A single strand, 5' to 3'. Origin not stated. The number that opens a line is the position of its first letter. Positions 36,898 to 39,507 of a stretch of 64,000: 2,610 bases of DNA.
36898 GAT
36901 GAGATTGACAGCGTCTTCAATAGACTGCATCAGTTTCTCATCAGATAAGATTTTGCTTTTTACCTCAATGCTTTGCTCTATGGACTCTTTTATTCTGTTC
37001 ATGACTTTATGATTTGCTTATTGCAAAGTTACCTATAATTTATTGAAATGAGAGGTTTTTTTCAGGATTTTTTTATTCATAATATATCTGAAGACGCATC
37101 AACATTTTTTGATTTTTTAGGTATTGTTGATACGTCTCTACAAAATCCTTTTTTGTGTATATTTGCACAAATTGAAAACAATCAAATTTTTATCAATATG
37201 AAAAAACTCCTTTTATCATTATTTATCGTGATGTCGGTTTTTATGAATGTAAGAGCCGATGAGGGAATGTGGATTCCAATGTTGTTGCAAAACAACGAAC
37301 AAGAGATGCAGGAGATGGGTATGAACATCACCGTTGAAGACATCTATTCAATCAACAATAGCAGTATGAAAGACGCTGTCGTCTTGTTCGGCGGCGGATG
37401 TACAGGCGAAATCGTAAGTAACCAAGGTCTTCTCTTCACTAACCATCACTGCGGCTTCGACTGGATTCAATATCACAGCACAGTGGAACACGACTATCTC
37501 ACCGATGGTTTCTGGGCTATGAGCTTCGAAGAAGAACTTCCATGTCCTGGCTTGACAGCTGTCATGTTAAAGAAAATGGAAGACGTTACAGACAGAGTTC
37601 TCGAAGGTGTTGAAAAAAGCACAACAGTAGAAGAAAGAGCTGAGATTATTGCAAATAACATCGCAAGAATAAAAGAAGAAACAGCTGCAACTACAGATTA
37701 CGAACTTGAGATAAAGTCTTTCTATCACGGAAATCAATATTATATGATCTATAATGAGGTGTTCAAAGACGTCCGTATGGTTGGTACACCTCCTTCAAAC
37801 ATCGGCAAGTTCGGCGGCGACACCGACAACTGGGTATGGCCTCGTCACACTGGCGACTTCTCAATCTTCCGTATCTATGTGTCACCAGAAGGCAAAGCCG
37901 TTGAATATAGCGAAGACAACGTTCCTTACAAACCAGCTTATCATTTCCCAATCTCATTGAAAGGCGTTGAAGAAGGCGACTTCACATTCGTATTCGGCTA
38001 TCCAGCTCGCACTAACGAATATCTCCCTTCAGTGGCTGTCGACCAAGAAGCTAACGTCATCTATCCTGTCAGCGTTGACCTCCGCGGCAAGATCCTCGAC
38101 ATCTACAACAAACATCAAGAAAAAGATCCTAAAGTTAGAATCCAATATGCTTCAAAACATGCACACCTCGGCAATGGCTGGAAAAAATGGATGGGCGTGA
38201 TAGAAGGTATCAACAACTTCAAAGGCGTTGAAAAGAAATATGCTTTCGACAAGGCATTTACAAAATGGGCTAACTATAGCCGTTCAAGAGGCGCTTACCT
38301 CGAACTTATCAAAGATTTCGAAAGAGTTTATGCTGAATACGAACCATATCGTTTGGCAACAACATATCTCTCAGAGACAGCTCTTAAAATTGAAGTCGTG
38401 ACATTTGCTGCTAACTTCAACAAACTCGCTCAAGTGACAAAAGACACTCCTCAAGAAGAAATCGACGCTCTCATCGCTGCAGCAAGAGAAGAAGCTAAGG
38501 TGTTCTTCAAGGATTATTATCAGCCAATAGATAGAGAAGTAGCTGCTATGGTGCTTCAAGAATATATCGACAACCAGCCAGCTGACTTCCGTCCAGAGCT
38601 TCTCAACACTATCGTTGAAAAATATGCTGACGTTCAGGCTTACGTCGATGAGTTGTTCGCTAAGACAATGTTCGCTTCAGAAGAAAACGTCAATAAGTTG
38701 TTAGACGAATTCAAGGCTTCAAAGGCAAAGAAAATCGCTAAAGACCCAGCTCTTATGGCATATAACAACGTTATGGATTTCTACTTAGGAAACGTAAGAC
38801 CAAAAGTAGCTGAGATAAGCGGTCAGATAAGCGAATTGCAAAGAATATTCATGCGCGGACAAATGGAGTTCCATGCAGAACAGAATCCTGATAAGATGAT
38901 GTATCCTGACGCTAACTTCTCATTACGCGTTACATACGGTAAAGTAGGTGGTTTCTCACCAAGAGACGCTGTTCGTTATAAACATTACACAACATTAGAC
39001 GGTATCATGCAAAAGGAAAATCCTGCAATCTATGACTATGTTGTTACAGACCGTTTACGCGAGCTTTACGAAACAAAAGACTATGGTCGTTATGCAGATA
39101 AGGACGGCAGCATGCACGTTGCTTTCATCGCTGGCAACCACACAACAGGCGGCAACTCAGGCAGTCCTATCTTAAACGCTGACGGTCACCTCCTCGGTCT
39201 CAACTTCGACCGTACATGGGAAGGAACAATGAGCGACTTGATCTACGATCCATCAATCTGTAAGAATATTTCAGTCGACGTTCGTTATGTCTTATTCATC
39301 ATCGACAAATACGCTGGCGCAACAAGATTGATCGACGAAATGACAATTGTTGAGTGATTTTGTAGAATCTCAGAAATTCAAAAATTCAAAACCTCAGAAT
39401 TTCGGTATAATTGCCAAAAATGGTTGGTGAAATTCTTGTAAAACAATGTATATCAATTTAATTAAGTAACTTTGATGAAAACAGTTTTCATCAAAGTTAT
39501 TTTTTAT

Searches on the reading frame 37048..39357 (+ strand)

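Call 10: search_protein_families(library=pfam, proteins=[window:37048-39357:+])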
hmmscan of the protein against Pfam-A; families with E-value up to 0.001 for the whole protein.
window:37048-39357:+ (769 aa): 2 families
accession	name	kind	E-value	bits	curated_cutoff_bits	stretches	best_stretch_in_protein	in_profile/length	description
PF10459.15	Peptidase_S46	-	2.2e-233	777.4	22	1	70-767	1-698/698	Peptidase S46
PF13365.12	Trypsin_2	-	4.3e-05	24.7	27.6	0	694-718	120-144/144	Trypsin-like peptidase domain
